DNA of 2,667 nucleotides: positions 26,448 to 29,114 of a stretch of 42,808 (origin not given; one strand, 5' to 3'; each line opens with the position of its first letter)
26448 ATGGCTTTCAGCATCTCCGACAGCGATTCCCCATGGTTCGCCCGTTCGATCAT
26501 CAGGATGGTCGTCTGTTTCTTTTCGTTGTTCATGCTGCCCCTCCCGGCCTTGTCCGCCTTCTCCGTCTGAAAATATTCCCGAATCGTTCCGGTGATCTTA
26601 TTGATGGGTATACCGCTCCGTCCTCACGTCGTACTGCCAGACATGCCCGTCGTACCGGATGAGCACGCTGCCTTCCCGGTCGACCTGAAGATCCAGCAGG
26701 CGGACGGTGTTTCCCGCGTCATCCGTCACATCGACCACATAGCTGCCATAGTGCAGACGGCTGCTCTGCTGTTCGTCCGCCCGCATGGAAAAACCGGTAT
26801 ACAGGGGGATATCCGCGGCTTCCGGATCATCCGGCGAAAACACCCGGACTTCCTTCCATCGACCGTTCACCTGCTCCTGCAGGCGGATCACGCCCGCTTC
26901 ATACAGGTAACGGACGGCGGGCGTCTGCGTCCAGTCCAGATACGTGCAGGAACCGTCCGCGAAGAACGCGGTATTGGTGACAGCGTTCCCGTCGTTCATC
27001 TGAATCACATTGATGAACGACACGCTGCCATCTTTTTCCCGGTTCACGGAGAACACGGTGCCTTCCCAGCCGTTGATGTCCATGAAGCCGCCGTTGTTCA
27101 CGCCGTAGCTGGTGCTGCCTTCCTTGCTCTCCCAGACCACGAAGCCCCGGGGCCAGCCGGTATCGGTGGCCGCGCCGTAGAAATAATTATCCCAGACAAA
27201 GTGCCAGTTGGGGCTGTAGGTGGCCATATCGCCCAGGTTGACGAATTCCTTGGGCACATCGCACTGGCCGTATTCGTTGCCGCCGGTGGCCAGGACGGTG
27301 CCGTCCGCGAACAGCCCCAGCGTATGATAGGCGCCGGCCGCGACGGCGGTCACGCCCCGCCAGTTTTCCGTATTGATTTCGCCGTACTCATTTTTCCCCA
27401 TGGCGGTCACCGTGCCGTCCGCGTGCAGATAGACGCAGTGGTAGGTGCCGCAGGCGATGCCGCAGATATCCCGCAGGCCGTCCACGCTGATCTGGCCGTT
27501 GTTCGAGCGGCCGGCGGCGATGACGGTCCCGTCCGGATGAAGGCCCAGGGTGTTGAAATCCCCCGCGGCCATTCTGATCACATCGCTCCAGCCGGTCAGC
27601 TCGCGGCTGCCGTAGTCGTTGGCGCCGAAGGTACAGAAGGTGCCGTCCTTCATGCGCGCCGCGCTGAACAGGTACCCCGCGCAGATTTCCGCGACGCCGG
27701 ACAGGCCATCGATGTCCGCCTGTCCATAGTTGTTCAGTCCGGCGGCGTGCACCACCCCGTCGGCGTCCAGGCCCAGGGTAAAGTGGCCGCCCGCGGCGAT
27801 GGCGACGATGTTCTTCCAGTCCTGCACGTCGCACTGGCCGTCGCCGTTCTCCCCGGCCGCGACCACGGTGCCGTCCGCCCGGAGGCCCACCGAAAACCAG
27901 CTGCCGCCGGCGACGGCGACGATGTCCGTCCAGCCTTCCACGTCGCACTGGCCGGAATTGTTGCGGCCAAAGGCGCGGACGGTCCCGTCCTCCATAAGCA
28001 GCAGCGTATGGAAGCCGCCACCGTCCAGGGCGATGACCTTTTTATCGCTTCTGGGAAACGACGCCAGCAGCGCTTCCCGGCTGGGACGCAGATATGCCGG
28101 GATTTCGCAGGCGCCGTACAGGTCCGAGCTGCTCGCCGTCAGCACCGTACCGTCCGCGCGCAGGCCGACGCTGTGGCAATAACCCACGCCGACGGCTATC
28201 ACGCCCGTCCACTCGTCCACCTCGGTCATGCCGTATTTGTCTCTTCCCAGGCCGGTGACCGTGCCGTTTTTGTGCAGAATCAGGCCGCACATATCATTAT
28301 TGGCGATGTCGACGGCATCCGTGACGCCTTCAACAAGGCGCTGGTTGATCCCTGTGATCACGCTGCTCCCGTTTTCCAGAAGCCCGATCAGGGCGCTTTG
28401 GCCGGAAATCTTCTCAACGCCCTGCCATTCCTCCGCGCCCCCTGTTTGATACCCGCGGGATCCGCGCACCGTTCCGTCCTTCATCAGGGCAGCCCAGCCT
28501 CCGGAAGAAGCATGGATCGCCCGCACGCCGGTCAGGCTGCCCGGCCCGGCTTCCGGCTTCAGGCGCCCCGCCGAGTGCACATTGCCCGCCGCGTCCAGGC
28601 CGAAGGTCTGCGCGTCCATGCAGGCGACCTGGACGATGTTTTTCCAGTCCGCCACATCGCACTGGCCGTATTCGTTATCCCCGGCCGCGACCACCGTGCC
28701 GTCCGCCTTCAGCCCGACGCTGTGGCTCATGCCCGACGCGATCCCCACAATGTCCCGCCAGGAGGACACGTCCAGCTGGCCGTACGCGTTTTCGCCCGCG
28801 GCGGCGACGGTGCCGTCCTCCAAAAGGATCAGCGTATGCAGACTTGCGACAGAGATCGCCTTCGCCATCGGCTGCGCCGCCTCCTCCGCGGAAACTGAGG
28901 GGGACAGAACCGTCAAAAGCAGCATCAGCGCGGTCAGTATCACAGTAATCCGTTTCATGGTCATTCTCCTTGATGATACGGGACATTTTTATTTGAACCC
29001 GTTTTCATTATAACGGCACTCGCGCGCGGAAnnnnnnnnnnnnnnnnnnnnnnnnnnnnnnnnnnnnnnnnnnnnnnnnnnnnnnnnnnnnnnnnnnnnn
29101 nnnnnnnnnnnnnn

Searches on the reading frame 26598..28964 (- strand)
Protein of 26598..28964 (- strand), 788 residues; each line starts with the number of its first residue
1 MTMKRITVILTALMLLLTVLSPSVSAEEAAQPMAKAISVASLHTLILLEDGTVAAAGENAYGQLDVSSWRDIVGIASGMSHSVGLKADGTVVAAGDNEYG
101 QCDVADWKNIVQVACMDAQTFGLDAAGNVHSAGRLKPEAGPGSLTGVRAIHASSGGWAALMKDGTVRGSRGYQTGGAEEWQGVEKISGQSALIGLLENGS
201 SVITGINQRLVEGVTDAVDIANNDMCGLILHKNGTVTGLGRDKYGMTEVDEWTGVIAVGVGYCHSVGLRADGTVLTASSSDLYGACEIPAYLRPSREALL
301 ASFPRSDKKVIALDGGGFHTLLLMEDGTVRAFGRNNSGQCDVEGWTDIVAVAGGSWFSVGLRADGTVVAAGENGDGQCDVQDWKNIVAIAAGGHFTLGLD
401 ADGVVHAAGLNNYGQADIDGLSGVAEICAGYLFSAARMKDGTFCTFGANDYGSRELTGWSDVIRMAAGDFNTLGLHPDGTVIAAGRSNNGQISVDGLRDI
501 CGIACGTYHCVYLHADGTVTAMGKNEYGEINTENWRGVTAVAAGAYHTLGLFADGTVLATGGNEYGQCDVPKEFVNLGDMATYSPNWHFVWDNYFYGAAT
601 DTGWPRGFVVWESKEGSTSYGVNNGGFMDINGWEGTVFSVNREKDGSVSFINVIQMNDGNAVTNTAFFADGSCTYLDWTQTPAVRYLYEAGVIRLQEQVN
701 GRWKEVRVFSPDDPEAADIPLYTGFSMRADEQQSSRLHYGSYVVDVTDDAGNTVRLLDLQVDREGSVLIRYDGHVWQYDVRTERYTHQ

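Call 3: search_protein_families(library=pfam, proteins=[window:26598-28964:-], max_evalue=1)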
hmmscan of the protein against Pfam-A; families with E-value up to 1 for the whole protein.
window:26598-28964:- (788 aa): 5 families
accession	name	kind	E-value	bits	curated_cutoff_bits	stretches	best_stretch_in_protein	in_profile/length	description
PF13540.12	RCC1_2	-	1.9e-70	231.5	22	10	538-567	1-30/30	Regulator of chromosome condensation (RCC1) repeat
PF25390.1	WD40_RLD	-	1.6e-50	172.9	150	4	252-492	30-330/363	RCC1-like domain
PF00415.24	RCC1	-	0.0041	18.1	21.7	0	495-513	30-50/50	Regulator of chromosome condensation (RCC1) repeat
PF13860.13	FlgD_ig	-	0.024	15.1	27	1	741-773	24-56/79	FlgD Ig-like domain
PF24814.1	WD40_Prp19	-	0.46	9.9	320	0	469-489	137-157/281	Prp19 WD40 domain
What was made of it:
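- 26598..28964 (-): Context only: secreted RCC1-repeat protein, not part of the module. Pfam RCC1_2 at 1.9e-70 (call 3).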

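Call 4: search_protein_families(library=ncbifam, proteins=[window:26598-28964:-], max_evalue=1)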
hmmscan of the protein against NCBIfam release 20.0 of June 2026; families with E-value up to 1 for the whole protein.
window:26598-28964:- (788 aa): 1 family
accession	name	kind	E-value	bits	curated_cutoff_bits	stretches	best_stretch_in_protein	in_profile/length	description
NF011768.0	PRK15222.1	equivalog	0.43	10.5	213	0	1-61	3-62/156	putative pilin structural protein SafD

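Call 7: search_protein_families(library=padloc, proteins=[window:26598-28964:-], max_evalue=1)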
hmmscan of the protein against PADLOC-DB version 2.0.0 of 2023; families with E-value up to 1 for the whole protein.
window:26598-28964:- (788 aa): 0 families
